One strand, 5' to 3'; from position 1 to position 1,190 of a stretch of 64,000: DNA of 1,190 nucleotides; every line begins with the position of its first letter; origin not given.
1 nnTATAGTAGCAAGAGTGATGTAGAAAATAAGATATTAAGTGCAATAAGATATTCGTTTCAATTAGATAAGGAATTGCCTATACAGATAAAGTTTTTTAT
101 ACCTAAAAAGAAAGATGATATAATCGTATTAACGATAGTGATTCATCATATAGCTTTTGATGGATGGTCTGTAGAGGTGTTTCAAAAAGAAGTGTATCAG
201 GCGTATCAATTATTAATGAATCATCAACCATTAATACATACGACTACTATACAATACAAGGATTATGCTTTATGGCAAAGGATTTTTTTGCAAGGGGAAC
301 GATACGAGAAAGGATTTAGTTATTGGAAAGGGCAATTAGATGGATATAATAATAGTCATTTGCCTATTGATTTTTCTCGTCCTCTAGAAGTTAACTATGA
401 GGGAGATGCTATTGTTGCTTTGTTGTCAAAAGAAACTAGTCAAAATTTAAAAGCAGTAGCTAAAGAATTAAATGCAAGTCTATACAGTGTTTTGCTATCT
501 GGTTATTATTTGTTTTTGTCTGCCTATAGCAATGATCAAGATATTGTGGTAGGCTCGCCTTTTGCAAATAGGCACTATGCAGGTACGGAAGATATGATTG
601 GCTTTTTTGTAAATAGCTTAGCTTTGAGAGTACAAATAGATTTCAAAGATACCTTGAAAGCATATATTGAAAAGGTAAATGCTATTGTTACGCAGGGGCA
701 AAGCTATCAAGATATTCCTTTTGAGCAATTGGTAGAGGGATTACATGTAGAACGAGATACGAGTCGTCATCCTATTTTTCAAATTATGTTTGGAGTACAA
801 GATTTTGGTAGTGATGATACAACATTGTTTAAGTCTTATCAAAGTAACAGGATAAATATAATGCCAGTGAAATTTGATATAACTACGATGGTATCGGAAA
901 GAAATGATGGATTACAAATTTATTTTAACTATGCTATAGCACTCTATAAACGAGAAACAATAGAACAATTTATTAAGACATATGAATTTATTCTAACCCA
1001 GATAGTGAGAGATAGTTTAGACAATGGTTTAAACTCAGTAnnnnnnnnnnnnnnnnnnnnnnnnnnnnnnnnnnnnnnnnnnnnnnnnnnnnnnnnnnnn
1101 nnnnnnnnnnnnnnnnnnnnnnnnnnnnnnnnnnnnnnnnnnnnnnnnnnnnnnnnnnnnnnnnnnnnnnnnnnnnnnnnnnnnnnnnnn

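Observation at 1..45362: Open-ended >45-kb NRPS reading frame (15,119 codons, 11 modules, still incomplete at the 5' edge)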

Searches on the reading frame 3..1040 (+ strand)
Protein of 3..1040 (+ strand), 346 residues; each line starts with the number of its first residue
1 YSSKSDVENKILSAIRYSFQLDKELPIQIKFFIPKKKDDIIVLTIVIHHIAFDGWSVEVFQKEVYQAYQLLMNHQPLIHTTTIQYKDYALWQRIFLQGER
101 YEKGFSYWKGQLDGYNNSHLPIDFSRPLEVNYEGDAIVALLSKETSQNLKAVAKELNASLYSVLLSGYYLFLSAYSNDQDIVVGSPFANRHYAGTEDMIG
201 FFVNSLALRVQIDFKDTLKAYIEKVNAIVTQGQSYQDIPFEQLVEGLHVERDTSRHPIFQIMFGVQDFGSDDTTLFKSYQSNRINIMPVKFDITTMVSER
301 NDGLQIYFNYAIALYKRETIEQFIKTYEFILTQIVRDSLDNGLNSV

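Call 11: find_related_loci(query=window:3-1040:+, collection=genome_contigs, flank=10000)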
Query window:3-1040:+ (346 aa) in genome_contigs; peptide patterns used: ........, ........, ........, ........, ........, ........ (x = any residue, [..] = any of these).
335 stretches matched a pattern; 238 encode a relative of the query (tblastn E <= 1e-3); the best 80 are kept; 73 distinct loci.
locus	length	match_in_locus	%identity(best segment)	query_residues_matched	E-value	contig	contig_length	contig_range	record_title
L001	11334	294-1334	63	1-346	9e-150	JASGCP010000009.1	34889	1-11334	MAG: Phycisphaerales bacterium isolate MAG08 NODE_580_length_34889_cov_44.384079, whole genome shotgun sequence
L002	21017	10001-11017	48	2-336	2e-103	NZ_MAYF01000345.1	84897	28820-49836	Chryseobacterium contaminans strain C-26 scaffold_8, whole genome shotgun sequence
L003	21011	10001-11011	48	3-336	2e-103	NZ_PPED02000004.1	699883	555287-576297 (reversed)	Chryseobacterium phosphatilyticum strain ISE14 scaffold_4, whole genome shotgun sequence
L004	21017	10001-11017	47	2-336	5e-103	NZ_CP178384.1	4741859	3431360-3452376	Chryseobacterium sp. PMSZPI chromosome, complete genome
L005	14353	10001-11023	48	2-339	1e-102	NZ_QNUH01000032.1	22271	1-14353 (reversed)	Chryseobacterium elymi strain KCTC 22547 CONTIG_32, whole genome shotgun sequence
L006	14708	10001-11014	48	2-336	1e-106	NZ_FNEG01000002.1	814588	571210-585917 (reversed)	Chryseobacterium jejuense strain DSM 19299, whole genome shotgun sequence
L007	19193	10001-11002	49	6-336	2e-101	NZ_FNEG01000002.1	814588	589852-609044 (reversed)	Chryseobacterium jejuense strain DSM 19299, whole genome shotgun sequence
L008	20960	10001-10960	50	19-336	1e-97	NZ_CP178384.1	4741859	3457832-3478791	Chryseobacterium sp. PMSZPI chromosome, complete genome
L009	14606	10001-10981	46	16-335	7e-97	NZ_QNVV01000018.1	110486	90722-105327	Chryseobacterium pennipullorum strain 7_F195 CONTIG18, whole genome shotgun sequence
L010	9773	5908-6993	46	1-346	2e-94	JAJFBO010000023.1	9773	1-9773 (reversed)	MAG: Burkholderiales bacterium isolate C_No_T20_A_bin.3 scaffold_4834, whole genome shotgun sequence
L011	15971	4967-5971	44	2-334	3e-93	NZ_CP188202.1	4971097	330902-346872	Chryseobacterium sp. CBSDS_008 chromosome, complete genome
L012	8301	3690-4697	45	2-334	1e-92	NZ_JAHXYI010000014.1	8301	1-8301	Chryseobacterium sp. GVT01B NODE_14_length_8301_cov_53.4645, whole genome shotgun sequence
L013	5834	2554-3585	44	2-342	5e-89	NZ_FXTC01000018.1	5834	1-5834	Chryseobacterium rhizoplanae strain DSM 29371, whole genome shotgun sequence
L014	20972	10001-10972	45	18-333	3e-88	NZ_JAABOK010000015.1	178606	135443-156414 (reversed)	Chitinophaga solisilvae strain O9 NODE_15, whole genome shotgun sequence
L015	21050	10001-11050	42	3-340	4e-87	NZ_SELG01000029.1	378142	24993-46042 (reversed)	Apibacter muscae strain G8 NODE_2_length_378142_cov_183.562440, whole genome shotgun sequence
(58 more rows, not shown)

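Call 12: find_homologous_proteins(query=window:3-1040:+, max_evalue=1e-60)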
Query window:3-1040:+ (346 aa): 39 proteins with E <= 1e-60 among 1541 candidates.
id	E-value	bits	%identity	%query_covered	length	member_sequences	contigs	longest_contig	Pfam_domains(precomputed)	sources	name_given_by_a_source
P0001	3.5e-118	413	84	66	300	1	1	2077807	PF00668.26,PF00501.35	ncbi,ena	-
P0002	8.2e-88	313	45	96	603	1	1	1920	PF00668.26,PF00501.35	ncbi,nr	ncbi:MAG: hypothetical protein EB127_22185, partial [Alphaproteobacteria bacterium]|nr:hypothetical 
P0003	2.6e-87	311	44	96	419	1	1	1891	PF00668.26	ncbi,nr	ncbi:MAG: hypothetical protein EB127_22360, partial [Alphaproteobacteria bacterium]|nr:hypothetical 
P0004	5.0e-87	310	47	95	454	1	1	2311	PF00668.26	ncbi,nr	ncbi:MAG: hypothetical protein EB000_01995 [Alphaproteobacteria bacterium]|nr:hypothetical protein [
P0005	4.6e-84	300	45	96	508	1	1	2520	PF00668.26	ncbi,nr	ncbi:MAG: hypothetical protein EBX37_10355, partial [Alphaproteobacteria bacterium]|nr:hypothetical 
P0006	8.3e-83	296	49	84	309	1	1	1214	PF00668.26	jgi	jgi:hypothetical protein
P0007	1.1e-82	296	44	97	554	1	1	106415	PF00668.26,PF00550.32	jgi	-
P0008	4.1e-81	291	45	93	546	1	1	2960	PF00668.26,PF00501.35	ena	-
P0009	5.4e-81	290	49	84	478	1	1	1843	PF00668.26,PF00501.35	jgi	jgi:non-ribosomal peptide synthetase component F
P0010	1.2e-80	289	55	67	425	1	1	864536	PF00668.26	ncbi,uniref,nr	ncbi:condensation domain-containing protein [Chryseobacterium tructae]|uniref:condensation domain-co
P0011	7.3e-80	287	44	95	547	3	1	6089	PF00668.26,PF00501.35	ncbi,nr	ncbi:MAG: hypothetical protein EB000_00070 [Alphaproteobacteria bacterium]|nr:hypothetical protein [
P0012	2.1e-79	285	44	91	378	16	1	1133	PF00668.26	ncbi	ncbi:condensation domain-containing protein, partial [Serratia fonticola]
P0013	4.0e-79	284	43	93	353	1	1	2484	PF00668.26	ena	-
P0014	8.4e-79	283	41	97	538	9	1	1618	PF00668.26,PF00550.32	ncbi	ncbi:hypothetical protein DXD14_18215, partial [Ruminococcus sp. TF11-2AC]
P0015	9.2e-79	283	44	96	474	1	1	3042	PF00668.26,PF00501.35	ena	-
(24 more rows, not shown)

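Call 13: find_encoding_contigs(protein=P0001, flank=10000, max_places=3)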
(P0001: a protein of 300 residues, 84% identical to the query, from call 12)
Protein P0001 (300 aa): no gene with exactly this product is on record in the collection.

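Call 16: find_encoding_contigs(protein=P0040, flank=10000, max_places=10)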
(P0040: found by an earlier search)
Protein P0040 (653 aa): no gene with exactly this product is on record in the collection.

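Call 17: find_encoding_contigs(protein=P0044, flank=10000, max_places=4)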
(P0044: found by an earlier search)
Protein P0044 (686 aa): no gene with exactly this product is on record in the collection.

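Call 37: find_encoding_contigs(protein=P0046, flank=10000, max_places=3)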
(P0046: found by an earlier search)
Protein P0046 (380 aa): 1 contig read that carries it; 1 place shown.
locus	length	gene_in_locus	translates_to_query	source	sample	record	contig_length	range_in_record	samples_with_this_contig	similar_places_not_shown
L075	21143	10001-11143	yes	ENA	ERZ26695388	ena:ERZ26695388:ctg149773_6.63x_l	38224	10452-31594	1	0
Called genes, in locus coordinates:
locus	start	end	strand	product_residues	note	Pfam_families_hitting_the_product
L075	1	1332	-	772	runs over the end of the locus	PF03176:MMPL, PF00873:ACR_tran (faint), PF02460:Patched (faint), PF12349:Sterol-sensing, PF03176:MMPL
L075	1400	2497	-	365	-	-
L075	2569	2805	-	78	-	-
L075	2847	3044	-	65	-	-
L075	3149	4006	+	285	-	PF04055:Radical_SAM, PF13353:Fer4_12 (weak)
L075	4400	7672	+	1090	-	PF11028:TMEM260_N, PF28497:DUF8416, PF28495:TMEM260_2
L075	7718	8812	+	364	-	PF03739:LptF_LptG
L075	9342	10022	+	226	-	-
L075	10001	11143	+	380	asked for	PF01609:DDE_Tnp_1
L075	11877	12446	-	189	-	PF06835:LptC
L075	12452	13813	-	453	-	-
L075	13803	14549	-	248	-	PF03309:Pan_kinase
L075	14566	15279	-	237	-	PF00535:Glycos_transf_2, PF10111:Glyco_tranf_2_2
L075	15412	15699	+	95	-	-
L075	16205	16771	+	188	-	PF01610:DDE_Tnp_ISL3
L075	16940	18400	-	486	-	PF08323:Glyco_transf_5, PF13439:Glyco_transf_4 (faint), PF00534:Glycos_transf_1, PF13692:Glyco_trans_1_4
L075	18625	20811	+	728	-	PF00912:Transgly, PF28500:PBP_middle, PF00905:Transpeptidase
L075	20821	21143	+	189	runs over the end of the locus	PF13411:MerR_1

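Call 38: list_cluster_members(proteins=[L075:7718-8809:+, L075:13803-14546:-, L075:16940-18397:-, L075:18625-20808:+, L075:3149-4003:+, L075:4400-7669:+, L075:11877-12443:-, L075:14566-15276:-, L075:12452-13810:-, L075:1400-2494:-])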
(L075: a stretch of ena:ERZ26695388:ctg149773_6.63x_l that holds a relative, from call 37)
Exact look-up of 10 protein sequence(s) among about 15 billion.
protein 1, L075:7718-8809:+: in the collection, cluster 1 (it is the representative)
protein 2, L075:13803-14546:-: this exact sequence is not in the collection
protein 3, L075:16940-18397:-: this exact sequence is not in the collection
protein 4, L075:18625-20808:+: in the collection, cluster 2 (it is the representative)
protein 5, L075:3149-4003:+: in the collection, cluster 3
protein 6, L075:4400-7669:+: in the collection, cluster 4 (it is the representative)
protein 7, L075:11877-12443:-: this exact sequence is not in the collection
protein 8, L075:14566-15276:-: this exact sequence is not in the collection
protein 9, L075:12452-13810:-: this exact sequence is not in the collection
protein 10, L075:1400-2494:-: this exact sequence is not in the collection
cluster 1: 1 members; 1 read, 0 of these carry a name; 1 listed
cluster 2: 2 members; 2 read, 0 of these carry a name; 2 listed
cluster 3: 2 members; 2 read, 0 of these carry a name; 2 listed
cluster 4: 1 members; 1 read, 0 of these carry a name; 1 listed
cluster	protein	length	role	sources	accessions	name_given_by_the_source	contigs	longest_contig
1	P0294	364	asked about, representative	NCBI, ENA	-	-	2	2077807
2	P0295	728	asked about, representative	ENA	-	-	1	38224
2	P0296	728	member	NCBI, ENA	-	-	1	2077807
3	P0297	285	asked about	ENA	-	-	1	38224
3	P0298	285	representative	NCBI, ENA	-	-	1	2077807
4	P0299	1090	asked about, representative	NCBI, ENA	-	-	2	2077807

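Call 39: search_protein_families(library=ncbifam, proteins=[L075:1400-2494:-, L075:12452-13810:-, L075:11877-12443:-, L075:4400-7669:+, L075:7718-8809:+, L075:16940-18397:-, L075:18625-20808:+, L075:3149-4003:+, L075:13803-14546:-], max_evalue=0.00001)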
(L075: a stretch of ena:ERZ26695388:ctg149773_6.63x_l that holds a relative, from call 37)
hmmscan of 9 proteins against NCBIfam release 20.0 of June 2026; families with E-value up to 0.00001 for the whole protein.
L075:1400-2494:- (364 aa): 0 families

L075:12452-13810:- (452 aa): 1 family
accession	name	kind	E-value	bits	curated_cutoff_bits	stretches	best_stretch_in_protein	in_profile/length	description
NF053685.1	BamG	equivalog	7.9e-77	259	250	1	23-450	5-397/397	BamG family beta-barrel-assembly machinery protein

L075:11877-12443:- (188 aa): 1 family
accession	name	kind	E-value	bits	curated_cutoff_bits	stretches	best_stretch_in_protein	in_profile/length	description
TIGR04409.1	LptC_YrbK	equivalog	3.8e-14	52.6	38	1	18-172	14-171/180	LPS export ABC transporter periplasmic protein LptC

L075:4400-7669:+ (1090 aa): 0 families

L075:7718-8809:+ (364 aa): 2 families
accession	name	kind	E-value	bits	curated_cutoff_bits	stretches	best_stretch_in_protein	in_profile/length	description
TIGR04408.1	LptG_lptG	equivalog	6.6e-50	169.7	240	1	4-361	2-350/351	LPS export ABC transporter permease LptG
TIGR04407.1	LptF_YjgP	equivalog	2.4e-27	95.6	230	2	4-136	2-133/347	LPS export ABC transporter permease LptF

L075:16940-18397:- (485 aa): 17 families
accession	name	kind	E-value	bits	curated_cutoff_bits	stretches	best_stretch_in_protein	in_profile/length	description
TIGR02095.1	glgA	subfamily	3.1e-125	418.6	328.45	1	15-482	2-476/477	glycogen/starch synthase, ADP-glucose type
NF001898.0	PRK00654.1-1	equivalog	4.2e-109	365.3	603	1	15-483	2-475/477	glycogen synthase GlgA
NF001903.0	PRK00654.2-2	equivalog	7.9e-106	354.6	616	1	14-482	1-477/482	glycogen synthase GlgA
NF001899.0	PRK00654.1-2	equivalog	6.7e-99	331.4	459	1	15-483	2-475/478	glycogen synthase GlgA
NF001900.0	PRK00654.1-3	equivalog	1.2e-94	317.5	509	1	15-483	2-454/481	glycogen synthase GlgA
NF001905.0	PRK00654.2-4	subfamily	8.1e-87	291.8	560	1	15-482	2-485/489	glycogen synthase GlgA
NF001906.0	PRK00654.2-5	equivalog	1.9e-82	277.8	870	1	13-482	5-482/485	glycogen synthase GlgA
NF001902.0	PRK00654.2-1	equivalog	4.9e-72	243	845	1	16-482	3-488/492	glycogen synthase GlgA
NF001901.0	PRK00654.1-5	equivalog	2.2e-70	237.6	649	1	13-482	23-490/502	glycogen synthase GlgA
NF010699.0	PRK14099.1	equivalog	1.2e-69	235.1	762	1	12-483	2-479/485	glycogen synthase GlgA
NF010698.0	PRK14098.1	equivalog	2.8e-62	211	754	1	121-482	123-485/489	starch synthase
NF001904.0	PRK00654.2-3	equivalog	1.1e-59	202.4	577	1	15-482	2-473/475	glycogen synthase GlgA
TIGR03999.1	thiol_BshA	equivalog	7.5e-08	31.7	273.7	1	375-482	268-372/375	N-acetyl-alpha-D-glucosaminyl L-malate synthase BshA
NF038295.1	EPS_HpsP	equivalog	5.8e-07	28.8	550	1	267-482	176-386/388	hormogonium polysaccharide biosynthesis glycosyltransferase HpsP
TIGR02149.1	glgA_Coryne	subfamily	1.2e-06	27.9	302.4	0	272-482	171-389/391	glycogen synthase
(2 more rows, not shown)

L075:18625-20808:+ (728 aa): 14 families
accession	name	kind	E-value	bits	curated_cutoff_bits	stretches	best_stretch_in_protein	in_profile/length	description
TIGR02074.1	PBP_1a_fam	subfamily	8.7e-132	440.6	508.75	1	67-694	2-533/535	PBP1A family penicillin-binding protein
TIGR02073.1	PBP_1c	equivalog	1.1e-85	288.8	494.2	2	45-323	8-266/728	penicillin-binding protein 1C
NF051885.1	tranpepglycosPbpC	equivalog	3e-85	287.1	900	2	409-699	325-599/632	multimodular transpeptidase-transglycosylase PbpC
TIGR02071.1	PBP_1b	equivalog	3.6e-80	270.1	717.75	2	65-336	145-406/729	penicillin-binding protein 1B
NF038276.1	strep_PBP2A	exception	2.2e-79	267.6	1100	2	35-312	65-331/716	penicillin-binding protein PBP2A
NF008643.0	PRK11636.1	equivalog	1.1e-73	248.9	1263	2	3-320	2-306/850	peptidoglycan glycosyltransferase/peptidoglycan DD-transpeptidase MrcA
NF011423.0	PRK14850.1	equivalog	2e-62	211.6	1275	2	65-327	155-408/764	penicillin-binding protein 1b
NF038272.1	strep_PBP1A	exception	3.7e-57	194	1075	2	4-311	4-306/658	penicillin-binding protein PBP1A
NF007061.0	PRK09506.1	equivalog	2.5e-56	191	1120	2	65-325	209-460/825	bifunctional glycosyl transferase/transpeptidase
NF038274.1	strep_PBP1B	exception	3.1e-46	158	1225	2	46-225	60-243/745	penicillin-binding protein PBP1B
NF008414.0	PRK11240.1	equivalog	6.7e-46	156.7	1121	2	44-241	38-235/774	peptidoglycan glycosyltransferase PbpC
TIGR02070.1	mono_pep_trsgly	equivalog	2.6e-34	118.7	182.65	1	70-234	58-220/224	monofunctional biosynthetic peptidoglycan transglycosylase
NF010008.0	PRK13481.1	equivalog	4.9e-25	88.3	270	1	70-239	83-256/269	glycosyltransferase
TIGR03423.1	pbp2_mrdA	equivalog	1.3e-08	33.8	455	1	548-641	431-527/593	penicillin-binding protein 2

L075:3149-4003:+ (285 aa): 49 families (the best 25 are shown)
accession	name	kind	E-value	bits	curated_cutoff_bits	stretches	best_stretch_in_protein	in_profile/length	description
NF038283.1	viperin_w_prok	equivalog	1.4e-68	231.1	180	1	10-277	3-280/281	viperin family antiviral radical SAM protein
TIGR04278.1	viperin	exception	1.6e-28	99.7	450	1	9-244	59-302/347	antiviral radical SAM protein viperin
TIGR02668.1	moaA_archaeal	equivalog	1.2e-25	90.2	325.25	1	11-211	12-214/303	GTP 3',8-cyclase MoaA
NF001199.0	PRK00164.2-1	equivalog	2e-23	83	231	1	10-211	13-217/308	GTP 3',8-cyclase MoaA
TIGR02666.1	moaA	equivalog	1.1e-22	80.4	284.05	1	16-188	17-198/336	GTP 3',8-cyclase MoaA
TIGR04055.1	rSAM_NirJ2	equivalog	3.8e-19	69.4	500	1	18-165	9-155/326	putative heme d1 biosynthesis radical SAM protein NirJ2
TIGR04317.1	W_rSAM_matur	equivalog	7e-18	64.8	380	1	15-213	10-207/349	tungsten cofactor oxidoreductase radical SAM maturase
TIGR04303.1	GeoRSP_rSAM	equivalog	9.6e-18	64.8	400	1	17-168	13-160/325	GeoRSP system radical SAM/SPASM protein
TIGR02109.1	PQQ_syn_pqqE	equivalog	1.9e-17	63.2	381.35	1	14-162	12-160/358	pyrroloquinoline quinone biosynthesis protein PqqE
TIGR04051.1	rSAM_NirJ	equivalog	2.1e-16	59.9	515.45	1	13-160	6-152/354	heme d1 biosynthesis radical SAM protein NirJ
TIGR02495.1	NrdG2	equivalog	5.5e-16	58.5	131.15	1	17-176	24-184/193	anaerobic ribonucleoside-triphosphate reductase activating protein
NF045574.1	sacti_mat_StsB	exception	3.1e-15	56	625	1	18-171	105-258/466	StsB family radical SAM/SPASM domain sactipeptide maturase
TIGR04545.1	rSAM_ahbD_hemeb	equivalog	3.4e-15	56.3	500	1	14-168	5-158/339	heme b synthase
TIGR04054.1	rSAM_NirJ1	equivalog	9.4e-15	54.1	650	1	10-170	37-198/387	putative heme d1 biosynthesis radical SAM protein NirJ1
TIGR04466.1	rSAM_BlsE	equivalog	1.2e-14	54.5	400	1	14-180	8-173/327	cytosylglucuronate decarboxylase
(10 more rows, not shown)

L075:13803-14546:- (247 aa): 21 families
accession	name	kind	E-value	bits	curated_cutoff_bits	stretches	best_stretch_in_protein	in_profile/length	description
NF009853.0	PRK13320.1-5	equivalog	2e-52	178.2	287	1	5-246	2-241/243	type III pantothenate kinase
NF009850.0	PRK13320.1-2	equivalog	3.5e-46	157.8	321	1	6-245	3-237/241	type III pantothenate kinase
NF009854.0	PRK13320.1-6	equivalog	3.5e-39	134.7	414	1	6-246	3-240/243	type III pantothenate kinase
NF009851.0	PRK13320.1-3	equivalog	9.5e-29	100.8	500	1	6-245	5-243/244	type III pantothenate kinase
NF009871.0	PRK13331.1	equivalog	3.5e-27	95.3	251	1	5-243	9-248/253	pantothenate kinase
NF009848.0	PRK13318.1-6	equivalog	2.6e-23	82.7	248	1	45-243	54-252/256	type III pantothenate kinase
TIGR00671.1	baf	subfamily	9.6e-23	81.1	58.2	1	46-242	48-242/243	type III pantothenate kinase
NF009849.0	PRK13320.1-1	equivalog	4.2e-20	72.2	354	1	3-246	8-264/267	type III pantothenate kinase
NF009855.0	PRK13321.1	equivalog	2.3e-18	66.4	233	1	34-245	57-254/256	type III pantothenate kinase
NF009844.0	PRK13318.1-2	equivalog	1.9e-17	63.3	331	1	82-246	94-255/259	type III pantothenate kinase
NF009846.0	PRK13318.1-4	equivalog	6e-17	61.9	432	1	24-243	46-251/255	type III pantothenate kinase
NF009852.0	PRK13320.1-4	equivalog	4.1e-15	55.8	439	1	80-245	100-268/270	pantothenate kinase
NF009843.0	PRK13318.1-1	equivalog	4.7e-13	49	426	1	88-245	100-253/259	type III pantothenate kinase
NF009860.0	PRK13322.1-5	equivalog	4.8e-13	49.4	288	1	6-243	3-245/248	pantothenate kinase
NF009872.0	PRK13333.1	equivalog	2.2e-11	43.8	207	1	114-246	83-206/210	type III pantothenate kinase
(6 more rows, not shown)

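Call 63: find_related_loci(query=window:3-1040:+, collection=metagenome_contigs, flank=10000)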
Query window:3-1040:+ (346 aa) in metagenome_contigs; peptide patterns used: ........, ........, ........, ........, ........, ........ (x = any residue, [..] = any of these).
262 stretches matched a pattern; 84 encode a relative of the query (tblastn E <= 1e-3); the best 80 are kept; 79 distinct loci.
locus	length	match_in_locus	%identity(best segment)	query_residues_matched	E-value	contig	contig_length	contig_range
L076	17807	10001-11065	47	1-336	2e-87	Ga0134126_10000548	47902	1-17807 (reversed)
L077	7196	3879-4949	44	7-340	2e-87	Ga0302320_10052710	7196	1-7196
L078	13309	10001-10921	46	43-335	6e-85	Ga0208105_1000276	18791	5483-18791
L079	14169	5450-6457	43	2-334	5e-84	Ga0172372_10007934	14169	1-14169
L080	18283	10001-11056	39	3-332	2e-78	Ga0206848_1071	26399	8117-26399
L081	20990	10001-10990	38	3-335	7e-75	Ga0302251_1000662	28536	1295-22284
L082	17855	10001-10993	39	3-334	3e-74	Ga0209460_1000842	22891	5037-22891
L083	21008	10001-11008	39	3-339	1e-73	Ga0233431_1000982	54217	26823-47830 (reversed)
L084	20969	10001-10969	40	16-334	3e-73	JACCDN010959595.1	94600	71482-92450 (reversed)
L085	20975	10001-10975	45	17-334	1e-71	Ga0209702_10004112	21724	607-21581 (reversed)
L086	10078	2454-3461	40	1-334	1e-70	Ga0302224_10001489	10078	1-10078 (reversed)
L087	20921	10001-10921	42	17-337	2e-69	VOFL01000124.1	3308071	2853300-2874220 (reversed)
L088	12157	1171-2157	38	15-334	5e-69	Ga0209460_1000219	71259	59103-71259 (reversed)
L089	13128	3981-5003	38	4-335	1e-71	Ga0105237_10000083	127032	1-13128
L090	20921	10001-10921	40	17-338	1e-68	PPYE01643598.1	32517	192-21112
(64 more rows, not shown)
